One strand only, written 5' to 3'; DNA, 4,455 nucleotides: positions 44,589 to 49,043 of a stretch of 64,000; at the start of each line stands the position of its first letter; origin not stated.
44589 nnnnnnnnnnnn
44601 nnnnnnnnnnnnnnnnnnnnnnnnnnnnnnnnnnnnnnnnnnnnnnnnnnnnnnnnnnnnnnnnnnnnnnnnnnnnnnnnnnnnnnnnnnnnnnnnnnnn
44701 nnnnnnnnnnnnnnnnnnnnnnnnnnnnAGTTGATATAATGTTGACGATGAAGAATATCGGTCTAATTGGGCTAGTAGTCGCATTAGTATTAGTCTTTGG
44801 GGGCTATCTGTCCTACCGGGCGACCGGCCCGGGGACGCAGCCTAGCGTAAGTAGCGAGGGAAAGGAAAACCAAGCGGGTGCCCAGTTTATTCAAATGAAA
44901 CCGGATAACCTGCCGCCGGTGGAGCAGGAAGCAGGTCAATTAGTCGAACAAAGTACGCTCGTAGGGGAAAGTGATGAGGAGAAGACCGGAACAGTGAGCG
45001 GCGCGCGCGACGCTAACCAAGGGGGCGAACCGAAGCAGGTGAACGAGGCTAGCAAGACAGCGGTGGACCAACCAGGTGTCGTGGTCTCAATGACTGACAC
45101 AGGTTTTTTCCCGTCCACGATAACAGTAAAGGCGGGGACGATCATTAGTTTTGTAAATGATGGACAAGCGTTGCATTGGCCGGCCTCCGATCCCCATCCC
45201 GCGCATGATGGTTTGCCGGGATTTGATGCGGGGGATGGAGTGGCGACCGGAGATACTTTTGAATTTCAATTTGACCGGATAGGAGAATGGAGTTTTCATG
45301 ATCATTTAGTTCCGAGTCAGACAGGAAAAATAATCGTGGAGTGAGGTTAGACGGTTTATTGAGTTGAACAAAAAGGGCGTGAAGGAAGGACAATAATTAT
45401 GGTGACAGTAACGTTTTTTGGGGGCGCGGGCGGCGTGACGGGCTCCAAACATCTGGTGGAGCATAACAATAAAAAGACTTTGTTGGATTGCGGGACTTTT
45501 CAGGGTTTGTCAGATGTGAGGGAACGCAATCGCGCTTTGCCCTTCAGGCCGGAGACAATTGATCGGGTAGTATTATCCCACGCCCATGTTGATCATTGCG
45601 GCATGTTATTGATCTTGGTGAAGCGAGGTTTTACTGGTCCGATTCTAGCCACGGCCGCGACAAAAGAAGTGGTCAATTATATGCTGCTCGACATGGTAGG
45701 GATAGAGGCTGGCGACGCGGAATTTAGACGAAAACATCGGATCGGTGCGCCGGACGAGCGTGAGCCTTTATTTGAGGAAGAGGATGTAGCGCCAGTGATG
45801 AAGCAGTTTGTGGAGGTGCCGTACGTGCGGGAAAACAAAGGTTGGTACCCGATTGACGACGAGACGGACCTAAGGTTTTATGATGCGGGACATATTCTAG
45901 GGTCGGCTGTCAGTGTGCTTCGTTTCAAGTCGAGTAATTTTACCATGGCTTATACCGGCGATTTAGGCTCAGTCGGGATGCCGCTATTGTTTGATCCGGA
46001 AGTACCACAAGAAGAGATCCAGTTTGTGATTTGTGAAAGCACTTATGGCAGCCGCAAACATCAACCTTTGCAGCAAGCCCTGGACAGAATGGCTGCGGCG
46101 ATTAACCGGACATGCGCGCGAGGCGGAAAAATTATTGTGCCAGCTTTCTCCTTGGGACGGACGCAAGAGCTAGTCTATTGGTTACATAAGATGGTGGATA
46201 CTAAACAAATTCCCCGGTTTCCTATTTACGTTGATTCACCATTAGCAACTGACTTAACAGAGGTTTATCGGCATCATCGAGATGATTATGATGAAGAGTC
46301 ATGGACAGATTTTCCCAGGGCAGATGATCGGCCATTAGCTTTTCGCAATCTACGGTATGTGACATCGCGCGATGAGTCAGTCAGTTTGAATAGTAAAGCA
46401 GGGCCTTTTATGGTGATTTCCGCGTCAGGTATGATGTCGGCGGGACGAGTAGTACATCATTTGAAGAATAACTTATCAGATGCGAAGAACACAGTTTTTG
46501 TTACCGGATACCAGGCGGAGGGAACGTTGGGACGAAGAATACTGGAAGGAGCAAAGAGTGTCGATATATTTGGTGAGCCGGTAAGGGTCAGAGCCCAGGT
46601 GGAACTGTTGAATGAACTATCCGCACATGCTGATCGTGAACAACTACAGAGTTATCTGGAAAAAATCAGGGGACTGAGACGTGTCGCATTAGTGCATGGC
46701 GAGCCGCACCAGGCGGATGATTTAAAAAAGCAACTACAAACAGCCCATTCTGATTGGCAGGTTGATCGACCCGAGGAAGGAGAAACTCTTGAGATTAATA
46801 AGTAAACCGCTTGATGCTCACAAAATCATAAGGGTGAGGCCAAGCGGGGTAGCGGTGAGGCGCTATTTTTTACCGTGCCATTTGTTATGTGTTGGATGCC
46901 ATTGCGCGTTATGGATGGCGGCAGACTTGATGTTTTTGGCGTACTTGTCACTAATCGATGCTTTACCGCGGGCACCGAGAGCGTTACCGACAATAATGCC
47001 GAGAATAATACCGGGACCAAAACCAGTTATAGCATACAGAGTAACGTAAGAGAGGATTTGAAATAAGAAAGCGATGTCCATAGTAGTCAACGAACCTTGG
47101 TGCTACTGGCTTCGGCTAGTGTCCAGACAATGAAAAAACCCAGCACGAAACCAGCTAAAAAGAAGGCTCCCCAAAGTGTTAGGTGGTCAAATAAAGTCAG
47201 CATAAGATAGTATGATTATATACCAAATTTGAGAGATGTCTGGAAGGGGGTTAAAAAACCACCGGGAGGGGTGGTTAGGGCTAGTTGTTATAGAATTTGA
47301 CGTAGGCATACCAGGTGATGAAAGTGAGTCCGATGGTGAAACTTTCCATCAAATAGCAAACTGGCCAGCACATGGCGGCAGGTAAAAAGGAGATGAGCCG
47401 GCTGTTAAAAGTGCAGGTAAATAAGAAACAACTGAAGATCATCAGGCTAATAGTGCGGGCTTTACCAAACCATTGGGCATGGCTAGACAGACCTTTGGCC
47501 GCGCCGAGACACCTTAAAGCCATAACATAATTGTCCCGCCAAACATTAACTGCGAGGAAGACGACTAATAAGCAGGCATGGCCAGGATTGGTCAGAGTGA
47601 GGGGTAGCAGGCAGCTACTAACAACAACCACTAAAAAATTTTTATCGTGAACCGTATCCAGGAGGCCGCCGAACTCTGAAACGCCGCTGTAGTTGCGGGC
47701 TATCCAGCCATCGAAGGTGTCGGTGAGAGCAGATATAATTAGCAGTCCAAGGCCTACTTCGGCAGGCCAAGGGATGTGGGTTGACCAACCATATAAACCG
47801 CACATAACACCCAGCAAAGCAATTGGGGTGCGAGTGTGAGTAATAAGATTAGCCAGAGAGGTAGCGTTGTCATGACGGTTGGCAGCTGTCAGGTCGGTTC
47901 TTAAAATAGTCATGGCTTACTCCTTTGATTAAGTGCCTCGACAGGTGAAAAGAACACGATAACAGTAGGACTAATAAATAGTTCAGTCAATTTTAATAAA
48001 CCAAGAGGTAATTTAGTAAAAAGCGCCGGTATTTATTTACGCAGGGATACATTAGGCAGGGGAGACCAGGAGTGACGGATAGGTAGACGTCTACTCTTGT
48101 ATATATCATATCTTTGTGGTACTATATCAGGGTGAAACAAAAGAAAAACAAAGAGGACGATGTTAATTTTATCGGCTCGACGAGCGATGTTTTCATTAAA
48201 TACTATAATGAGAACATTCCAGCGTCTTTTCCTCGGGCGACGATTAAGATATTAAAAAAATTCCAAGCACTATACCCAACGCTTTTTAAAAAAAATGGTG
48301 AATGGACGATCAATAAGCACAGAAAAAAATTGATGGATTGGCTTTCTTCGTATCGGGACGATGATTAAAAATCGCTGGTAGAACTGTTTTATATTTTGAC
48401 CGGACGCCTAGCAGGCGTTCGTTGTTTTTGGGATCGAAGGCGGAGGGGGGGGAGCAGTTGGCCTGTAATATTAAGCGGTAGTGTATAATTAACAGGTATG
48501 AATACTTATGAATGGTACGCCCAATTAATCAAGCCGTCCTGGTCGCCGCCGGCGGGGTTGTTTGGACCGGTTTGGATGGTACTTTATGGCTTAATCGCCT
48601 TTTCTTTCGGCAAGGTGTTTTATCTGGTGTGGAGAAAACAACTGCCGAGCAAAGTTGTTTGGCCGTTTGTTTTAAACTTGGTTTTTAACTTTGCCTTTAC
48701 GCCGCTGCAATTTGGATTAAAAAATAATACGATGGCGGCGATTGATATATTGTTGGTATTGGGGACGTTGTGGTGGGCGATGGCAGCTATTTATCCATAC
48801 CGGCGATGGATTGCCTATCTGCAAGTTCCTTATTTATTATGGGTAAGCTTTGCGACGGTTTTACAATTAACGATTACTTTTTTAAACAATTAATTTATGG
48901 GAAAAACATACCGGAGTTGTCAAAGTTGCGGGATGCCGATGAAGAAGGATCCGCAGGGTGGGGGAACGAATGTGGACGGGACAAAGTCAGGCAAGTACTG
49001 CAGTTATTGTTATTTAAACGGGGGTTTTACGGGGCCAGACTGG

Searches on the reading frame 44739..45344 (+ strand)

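Call 39: search_protein_families(library=pfam, proteins=[window:44739-45344:+], max_evalue=0.001)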
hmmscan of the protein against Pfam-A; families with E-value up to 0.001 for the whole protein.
window:44739-45344:+ (201 aa): 1 family
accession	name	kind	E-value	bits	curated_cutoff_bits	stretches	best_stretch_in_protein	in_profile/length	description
PF13473.12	Cupredoxin_1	-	6.6e-07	29.8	27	1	105-200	14-104/104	Cupredoxin-like domain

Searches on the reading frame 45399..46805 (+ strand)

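Call 41: search_protein_families(library=pfam, proteins=[window:45399-46805:+], max_evalue=0.001)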
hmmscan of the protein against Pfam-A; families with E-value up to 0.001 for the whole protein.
window:45399-46805:+ (468 aa): 5 families
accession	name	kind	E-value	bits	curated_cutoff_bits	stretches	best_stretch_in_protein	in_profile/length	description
PF10996.14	Beta-Casp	-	2e-39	135.3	27.7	1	255-381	1-120/120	Beta-Casp domain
PF07521.17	RMMBL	-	2.7e-13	50.1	21.6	1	395-456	2-61/63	Zn-dependent metallo-hydrolase RNA specificity domain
PF00753.33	Lactamase_B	-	2.2e-11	44.5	22.7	1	19-88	10-78/196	Metallo-beta-lactamase superfamily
PF12706.13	Lactamase_B_2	-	1e-07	32.2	27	1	28-93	4-71/200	Beta-lactamase superfamily domain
PF16661.11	Lactamase_B_6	-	8.9e-06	25.6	27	1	19-177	1-152/193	Metallo-beta-lactamase superfamily domain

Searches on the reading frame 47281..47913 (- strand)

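Call 41: search_protein_families(library=pfam, proteins=[window:47281-47913:-], max_evalue=0.001)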
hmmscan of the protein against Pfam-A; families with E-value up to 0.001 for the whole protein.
window:47281-47913:- (210 aa): 1 family
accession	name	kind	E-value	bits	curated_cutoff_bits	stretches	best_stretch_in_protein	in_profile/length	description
PF01066.26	CDP-OH_P_transf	-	2.1e-20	74.1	22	1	20-168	3-137/152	CDP-alcohol phosphatidyltransferase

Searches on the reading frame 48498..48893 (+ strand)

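Call 41: search_protein_families(library=pfam, proteins=[window:48498-48893:+], max_evalue=0.001)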
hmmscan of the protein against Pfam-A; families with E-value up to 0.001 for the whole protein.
window:48498-48893:+ (131 aa): 1 family
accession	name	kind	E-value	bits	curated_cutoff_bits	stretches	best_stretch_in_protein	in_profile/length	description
PF03073.20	TspO_MBR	-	1.2e-30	106.6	24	1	3-126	20-143/145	TspO/MBR family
